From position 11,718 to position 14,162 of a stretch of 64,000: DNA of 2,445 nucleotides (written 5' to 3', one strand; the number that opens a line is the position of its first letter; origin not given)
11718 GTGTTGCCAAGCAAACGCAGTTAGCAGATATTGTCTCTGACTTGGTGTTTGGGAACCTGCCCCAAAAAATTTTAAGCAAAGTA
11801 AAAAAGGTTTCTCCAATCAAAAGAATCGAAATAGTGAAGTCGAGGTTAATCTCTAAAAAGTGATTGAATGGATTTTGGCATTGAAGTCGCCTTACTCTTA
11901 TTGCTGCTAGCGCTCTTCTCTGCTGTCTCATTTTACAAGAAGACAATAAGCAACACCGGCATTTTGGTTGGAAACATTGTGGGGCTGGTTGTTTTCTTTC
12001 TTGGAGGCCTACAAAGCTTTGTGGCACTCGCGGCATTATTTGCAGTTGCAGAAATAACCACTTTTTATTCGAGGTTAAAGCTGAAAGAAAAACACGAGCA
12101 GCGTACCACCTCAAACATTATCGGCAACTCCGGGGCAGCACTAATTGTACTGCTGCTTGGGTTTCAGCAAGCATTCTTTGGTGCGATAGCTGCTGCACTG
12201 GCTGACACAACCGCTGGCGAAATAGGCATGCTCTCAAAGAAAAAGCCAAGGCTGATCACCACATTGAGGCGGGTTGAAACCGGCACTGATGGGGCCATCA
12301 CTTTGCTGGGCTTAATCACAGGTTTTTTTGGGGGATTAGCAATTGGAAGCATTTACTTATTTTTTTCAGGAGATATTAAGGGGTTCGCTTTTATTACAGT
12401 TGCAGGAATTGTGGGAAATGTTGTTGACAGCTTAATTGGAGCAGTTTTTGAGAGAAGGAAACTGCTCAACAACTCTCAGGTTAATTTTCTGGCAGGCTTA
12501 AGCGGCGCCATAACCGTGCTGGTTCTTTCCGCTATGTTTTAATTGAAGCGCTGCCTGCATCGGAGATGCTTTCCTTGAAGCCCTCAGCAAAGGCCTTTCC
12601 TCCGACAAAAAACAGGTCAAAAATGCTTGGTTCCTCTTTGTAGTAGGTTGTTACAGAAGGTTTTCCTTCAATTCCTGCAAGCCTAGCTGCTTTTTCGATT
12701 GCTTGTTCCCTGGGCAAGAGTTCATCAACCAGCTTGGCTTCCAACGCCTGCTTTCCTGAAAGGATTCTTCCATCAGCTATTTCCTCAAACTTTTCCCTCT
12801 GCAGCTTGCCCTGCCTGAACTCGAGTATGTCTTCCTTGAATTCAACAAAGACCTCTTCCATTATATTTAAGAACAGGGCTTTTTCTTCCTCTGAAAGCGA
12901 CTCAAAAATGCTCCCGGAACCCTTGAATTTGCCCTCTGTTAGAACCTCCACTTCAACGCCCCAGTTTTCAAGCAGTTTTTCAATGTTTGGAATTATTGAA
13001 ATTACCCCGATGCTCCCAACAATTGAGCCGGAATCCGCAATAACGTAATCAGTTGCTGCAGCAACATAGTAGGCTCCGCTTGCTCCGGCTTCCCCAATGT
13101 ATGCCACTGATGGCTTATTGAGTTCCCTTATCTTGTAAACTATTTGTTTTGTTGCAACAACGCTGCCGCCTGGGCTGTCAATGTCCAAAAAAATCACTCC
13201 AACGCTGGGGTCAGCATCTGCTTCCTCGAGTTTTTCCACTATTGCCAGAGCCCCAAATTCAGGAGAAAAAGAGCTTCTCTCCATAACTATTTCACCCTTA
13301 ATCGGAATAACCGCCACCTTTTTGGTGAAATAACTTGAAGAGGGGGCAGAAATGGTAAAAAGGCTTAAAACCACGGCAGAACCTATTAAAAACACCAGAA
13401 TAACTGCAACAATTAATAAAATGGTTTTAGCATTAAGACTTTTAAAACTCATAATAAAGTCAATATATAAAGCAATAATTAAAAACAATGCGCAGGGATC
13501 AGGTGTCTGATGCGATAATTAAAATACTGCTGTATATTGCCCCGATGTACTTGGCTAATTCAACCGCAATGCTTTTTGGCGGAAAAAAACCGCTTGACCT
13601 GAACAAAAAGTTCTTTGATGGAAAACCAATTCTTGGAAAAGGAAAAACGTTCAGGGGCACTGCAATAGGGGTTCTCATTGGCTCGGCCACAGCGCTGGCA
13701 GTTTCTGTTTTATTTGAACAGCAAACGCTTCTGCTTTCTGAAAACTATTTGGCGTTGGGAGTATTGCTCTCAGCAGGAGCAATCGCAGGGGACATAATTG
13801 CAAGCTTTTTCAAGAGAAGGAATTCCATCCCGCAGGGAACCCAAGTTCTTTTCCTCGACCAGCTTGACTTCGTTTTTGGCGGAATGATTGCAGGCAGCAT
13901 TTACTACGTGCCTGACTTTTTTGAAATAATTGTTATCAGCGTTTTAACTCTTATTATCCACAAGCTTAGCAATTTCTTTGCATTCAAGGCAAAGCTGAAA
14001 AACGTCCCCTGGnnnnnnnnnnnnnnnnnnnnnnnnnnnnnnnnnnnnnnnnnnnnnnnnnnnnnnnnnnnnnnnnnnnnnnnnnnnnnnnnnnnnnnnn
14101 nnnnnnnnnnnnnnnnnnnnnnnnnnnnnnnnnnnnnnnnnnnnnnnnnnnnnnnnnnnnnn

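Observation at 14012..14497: Exosortase/archaeosortase-like mini-protein coupled to CDP-archaeol synthase, next to SppA and SecDF; neighbouring surface proteins share an LG(I/V)(I/V)A-TM-basic C-terminal tail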

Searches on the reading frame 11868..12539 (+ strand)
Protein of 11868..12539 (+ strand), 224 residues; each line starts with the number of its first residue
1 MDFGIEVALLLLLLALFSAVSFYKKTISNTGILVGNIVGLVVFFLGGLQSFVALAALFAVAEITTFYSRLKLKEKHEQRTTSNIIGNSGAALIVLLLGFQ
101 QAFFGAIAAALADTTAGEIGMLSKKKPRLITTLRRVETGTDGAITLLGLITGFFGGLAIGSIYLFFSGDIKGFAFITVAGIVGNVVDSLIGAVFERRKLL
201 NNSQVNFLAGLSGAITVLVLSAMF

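Call 3: search_protein_families(library=pfam, proteins=[window:11868-12539:+], max_evalue=1)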
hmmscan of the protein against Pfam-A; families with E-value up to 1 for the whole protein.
window:11868-12539:+ (224 aa): 1 family
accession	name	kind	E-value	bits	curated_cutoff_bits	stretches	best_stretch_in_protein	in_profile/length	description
PF01940.21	DUF92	-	1.9e-44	152.4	27.5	1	13-214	2-251/251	Integral membrane protein DUF92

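Call 4: search_protein_families(library=ncbifam, proteins=[window:11868-12539:+], max_evalue=1)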
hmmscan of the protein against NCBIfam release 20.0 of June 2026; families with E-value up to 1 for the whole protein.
window:11868-12539:+ (224 aa): 1 family
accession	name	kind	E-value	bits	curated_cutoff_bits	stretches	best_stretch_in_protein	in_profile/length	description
TIGR00297.1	TIGR00297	hypoth_equivalog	1.4e-43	149.3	205.85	1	10-221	7-234/237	TIGR00297 family protein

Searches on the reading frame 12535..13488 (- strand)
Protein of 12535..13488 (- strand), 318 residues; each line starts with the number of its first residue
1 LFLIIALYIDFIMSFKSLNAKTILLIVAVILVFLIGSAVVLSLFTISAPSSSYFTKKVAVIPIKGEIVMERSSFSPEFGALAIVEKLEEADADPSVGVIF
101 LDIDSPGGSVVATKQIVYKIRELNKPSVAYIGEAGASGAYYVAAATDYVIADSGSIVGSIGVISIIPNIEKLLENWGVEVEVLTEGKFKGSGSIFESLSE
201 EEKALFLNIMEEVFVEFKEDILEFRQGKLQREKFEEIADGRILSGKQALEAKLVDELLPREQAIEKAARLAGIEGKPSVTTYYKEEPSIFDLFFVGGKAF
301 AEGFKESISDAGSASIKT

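Call 3: search_protein_families(library=pfam, proteins=[window:12535-13488:-], max_evalue=1)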
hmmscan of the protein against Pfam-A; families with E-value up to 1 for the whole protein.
window:12535-13488:- (318 aa): 5 families
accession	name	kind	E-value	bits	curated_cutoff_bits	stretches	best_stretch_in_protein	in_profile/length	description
PF01343.23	Peptidase_S49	-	1.5e-36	126.1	24.9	1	121-273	3-153/154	Peptidase family S49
PF25145.1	NfeD1b_N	-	2.9e-09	37.2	40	1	85-164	20-99/189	NfeD1b, N-terminal domain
PF01972.22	SDH_protease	-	0.0015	18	31.3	1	98-160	93-155/286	ClpP-like SDH-type serine proteinase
PF00574.28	CLP_protease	-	0.0026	18.1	20.2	1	82-146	32-97/182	Clp protease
PF00378.25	ECH_1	-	0.083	12.7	27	0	117-156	81-120/251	Enoyl-CoA hydratase/isomerase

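Call 4: search_protein_families(library=ncbifam, proteins=[window:12535-13488:-], max_evalue=1)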
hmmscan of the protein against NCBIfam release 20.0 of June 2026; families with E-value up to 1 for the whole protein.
window:12535-13488:- (318 aa): 19 families
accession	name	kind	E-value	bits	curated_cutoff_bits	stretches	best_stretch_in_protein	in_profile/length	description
TIGR00706.1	SppA_dom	equivalog_domain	3.2e-52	177.2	155.45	1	57-272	1-208/208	signal peptide peptidase SppA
TIGR00705.1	SppA_67K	equivalog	4.6e-42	144.1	311.45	1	55-293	310-546/590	signal peptide peptidase SppA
NF008195.0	PRK10949.1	equivalog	4.2e-31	107.8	746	1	50-294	320-561/618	signal peptide peptidase SppA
NF008745.0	PRK11778.1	equivalog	1.4e-26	93.5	259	1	99-266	133-299/345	protease SohB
NF045542.1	Clp_rel_HeadMat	equivalog_domain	4.8e-07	29.9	120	1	61-155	3-93/165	head maturation protease, ClpP-related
NF047768.1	Clp_like_SDH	equivalog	0.0014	18.1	250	1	100-160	82-142/260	SDH family Clp fold serine proteinase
TIGR00493.1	clpP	equivalog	0.0022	17.7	308.6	1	82-146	43-108/192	ATP-dependent Clp endopeptidase proteolytic subunit ClpP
NF045540.1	scaf_prot_MCP1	exception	0.0054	15.5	475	1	82-153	19-87/652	ClpP-like prohead protease/major capsid protein fusion protein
NF005804.0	PRK07659.1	equivalog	0.0079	15.7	311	0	114-158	88-132/260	enoyl-CoA hydratase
NF009203.0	PRK12551.1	equivalog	0.018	14.8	359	1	83-146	42-106/196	ATP-dependent Clp protease proteolytic subunit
NF005575.0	PRK07260.1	equivalog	0.025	14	335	1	113-153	89-129/263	enoyl-CoA hydratase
NF050134.1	TdecoylIsomFabM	equivalog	0.064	12.6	400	1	113-153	87-127/261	trans-2-decenoyl-ACP isomerase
NF006109.0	PRK08260.1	subfamily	0.066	12.4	320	1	237-271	178-212/296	enoyl-CoA hydratase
NF006588.0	PRK09120.1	equivalog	0.068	12.3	276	0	234-271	166-203/276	p-hydroxycinnamoyl CoA hydratase/lyase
NF009205.0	PRK12553.1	subfamily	0.069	12.7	228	1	87-146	61-118/211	ATP-dependent Clp protease proteolytic subunit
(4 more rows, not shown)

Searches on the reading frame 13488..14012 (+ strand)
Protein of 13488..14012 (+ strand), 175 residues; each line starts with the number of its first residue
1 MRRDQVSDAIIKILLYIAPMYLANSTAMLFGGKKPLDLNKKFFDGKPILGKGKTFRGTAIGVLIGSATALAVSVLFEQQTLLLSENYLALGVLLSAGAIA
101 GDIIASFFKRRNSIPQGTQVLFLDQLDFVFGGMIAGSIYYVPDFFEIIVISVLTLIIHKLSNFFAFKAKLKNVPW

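Call 3: search_protein_families(library=pfam, proteins=[window:13488-14012:+], max_evalue=1)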
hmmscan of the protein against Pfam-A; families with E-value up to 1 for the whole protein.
window:13488-14012:+ (175 aa): 3 families
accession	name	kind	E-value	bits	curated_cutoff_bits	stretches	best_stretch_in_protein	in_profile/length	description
PF01864.22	CarS-like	-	3.3e-41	141.6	22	1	8-175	3-175/175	CDP-archaeol synthase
PF01148.25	CTP_transf_1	-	4.1e-06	27.3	24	1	52-114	169-230/264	Cytidylyltransferase family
PF11457.13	DUF3021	-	0.0062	17.2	24.7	1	53-156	3-101/130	Protein of unknown function (DUF3021)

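Call 4: search_protein_families(library=ncbifam, proteins=[window:13488-14012:+], max_evalue=1)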
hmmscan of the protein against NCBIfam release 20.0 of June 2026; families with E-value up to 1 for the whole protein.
window:13488-14012:+ (175 aa): 3 families
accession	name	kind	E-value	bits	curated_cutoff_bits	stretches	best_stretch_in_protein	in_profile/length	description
NF003114.0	PRK04032.1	equivalog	5.9e-51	172.7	148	1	7-175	4-172/172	CDP-2,3-bis-(O-geranylgeranyl)-sn-glycerol synthase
NF008635.0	PRK11624.1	equivalog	0.00093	18.7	385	1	13-119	153-252/285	phosphatidate cytidylyltransferase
NF007917.1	PRK10632.1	equivalog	0.1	11.7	425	1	54-106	85-137/303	HTH-type transcriptional activator AaeR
